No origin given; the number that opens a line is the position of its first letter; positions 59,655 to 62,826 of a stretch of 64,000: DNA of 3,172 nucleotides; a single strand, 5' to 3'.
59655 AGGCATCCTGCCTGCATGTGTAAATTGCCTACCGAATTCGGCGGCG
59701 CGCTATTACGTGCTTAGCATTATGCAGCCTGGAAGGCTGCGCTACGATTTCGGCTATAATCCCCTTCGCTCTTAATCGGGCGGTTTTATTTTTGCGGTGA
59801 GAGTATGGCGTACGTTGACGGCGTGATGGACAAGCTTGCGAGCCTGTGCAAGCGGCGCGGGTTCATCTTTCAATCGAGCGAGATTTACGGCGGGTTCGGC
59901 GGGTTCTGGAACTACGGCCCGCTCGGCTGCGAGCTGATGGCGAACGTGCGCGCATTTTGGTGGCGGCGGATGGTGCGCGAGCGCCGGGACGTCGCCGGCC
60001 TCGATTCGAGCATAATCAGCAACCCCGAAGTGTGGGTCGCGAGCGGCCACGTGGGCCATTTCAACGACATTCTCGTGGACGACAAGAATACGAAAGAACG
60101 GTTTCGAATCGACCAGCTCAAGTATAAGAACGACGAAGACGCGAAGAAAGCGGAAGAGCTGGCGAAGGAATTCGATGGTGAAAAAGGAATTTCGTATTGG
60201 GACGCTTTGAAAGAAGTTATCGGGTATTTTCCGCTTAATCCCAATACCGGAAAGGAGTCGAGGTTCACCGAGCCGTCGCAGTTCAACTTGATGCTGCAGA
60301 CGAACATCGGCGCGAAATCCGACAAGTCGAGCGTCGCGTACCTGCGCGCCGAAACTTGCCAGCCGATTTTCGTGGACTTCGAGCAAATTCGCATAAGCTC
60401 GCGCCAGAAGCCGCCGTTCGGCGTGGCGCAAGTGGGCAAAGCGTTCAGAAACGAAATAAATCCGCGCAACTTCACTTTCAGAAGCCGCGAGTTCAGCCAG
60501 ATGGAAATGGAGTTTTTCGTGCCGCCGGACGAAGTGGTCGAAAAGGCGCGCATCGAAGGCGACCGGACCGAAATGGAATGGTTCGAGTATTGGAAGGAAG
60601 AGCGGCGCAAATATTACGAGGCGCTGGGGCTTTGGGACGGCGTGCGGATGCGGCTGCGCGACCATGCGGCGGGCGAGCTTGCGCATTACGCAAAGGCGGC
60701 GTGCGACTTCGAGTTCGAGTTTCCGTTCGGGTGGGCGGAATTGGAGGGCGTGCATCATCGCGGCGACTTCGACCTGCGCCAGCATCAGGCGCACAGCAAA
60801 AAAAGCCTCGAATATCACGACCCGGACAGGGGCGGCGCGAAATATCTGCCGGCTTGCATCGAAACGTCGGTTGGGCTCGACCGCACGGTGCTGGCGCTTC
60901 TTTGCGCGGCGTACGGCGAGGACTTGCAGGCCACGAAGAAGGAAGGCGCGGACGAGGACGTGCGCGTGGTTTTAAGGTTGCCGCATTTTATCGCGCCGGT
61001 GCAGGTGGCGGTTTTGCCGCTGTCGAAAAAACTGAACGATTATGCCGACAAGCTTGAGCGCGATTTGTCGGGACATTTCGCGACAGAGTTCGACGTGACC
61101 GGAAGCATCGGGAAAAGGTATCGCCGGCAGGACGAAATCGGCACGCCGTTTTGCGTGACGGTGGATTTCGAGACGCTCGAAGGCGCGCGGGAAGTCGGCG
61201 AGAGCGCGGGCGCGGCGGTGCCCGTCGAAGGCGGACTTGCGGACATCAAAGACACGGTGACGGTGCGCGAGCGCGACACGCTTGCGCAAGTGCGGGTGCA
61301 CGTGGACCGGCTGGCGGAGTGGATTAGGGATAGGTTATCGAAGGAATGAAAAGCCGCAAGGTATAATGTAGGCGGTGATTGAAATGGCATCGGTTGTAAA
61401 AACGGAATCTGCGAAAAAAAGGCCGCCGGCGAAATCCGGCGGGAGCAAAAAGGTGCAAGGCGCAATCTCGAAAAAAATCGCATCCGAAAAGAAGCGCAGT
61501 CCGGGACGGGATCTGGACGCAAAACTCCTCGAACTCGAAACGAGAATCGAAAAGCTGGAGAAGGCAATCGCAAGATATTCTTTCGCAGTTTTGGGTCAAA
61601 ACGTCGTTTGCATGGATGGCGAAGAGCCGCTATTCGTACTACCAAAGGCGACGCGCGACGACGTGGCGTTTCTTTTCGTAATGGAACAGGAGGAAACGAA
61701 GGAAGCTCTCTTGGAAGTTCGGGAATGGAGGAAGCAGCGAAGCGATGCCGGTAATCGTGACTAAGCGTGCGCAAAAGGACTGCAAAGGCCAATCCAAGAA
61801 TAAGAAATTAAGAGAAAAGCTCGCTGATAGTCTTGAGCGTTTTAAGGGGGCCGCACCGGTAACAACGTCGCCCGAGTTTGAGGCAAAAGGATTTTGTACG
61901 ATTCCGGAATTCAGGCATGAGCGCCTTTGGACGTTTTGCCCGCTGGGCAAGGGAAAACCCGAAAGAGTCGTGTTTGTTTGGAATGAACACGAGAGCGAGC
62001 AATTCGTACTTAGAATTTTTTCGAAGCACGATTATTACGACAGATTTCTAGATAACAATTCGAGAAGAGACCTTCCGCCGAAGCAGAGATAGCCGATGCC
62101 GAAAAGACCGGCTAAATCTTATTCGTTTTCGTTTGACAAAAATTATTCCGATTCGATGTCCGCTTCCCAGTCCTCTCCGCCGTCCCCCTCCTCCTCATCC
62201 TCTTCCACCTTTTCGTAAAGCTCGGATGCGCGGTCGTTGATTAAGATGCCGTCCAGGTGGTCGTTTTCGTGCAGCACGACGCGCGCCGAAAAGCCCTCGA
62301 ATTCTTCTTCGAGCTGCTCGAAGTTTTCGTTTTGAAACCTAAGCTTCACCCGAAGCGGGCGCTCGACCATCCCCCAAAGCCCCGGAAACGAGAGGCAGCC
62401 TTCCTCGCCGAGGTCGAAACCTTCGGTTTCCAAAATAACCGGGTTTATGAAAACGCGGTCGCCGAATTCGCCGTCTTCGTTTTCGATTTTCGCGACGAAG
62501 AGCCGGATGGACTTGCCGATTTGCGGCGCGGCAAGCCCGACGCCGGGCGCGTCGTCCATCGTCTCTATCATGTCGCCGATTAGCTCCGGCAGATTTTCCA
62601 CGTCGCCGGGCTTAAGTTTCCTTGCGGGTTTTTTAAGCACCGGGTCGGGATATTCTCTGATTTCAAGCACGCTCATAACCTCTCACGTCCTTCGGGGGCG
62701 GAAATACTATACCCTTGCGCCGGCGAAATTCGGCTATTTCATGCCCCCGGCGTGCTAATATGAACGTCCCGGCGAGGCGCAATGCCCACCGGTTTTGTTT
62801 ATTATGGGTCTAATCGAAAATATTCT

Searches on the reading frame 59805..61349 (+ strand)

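Call 89: search_protein_families(library=pfam, proteins=[window:59805-61349:+], max_evalue=0.001)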
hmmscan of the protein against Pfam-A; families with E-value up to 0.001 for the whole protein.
window:59805-61349:+ (514 aa): 2 families
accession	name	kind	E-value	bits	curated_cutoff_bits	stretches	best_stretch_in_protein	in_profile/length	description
PF03129.25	HGTP_anticodon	-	2.4e-20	72.9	21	1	400-509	1-93/94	Anticodon binding domain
PF00587.30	tRNA-synt_2b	-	5.8e-06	26.9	29.3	1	176-249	9-81/179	tRNA synthetase class II core domain (G, H, P, S and T)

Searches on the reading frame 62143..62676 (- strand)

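Call 89: search_protein_families(library=pfam, proteins=[window:62143-62676:-], max_evalue=0.001)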
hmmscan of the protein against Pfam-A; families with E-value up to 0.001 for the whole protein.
window:62143-62676:- (177 aa): 1 family
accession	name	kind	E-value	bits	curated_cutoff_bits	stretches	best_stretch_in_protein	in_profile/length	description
PF01327.26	Pep_deformylase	-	2.7e-48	163.9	22.8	1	4-153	2-153/156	Polypeptide deformylase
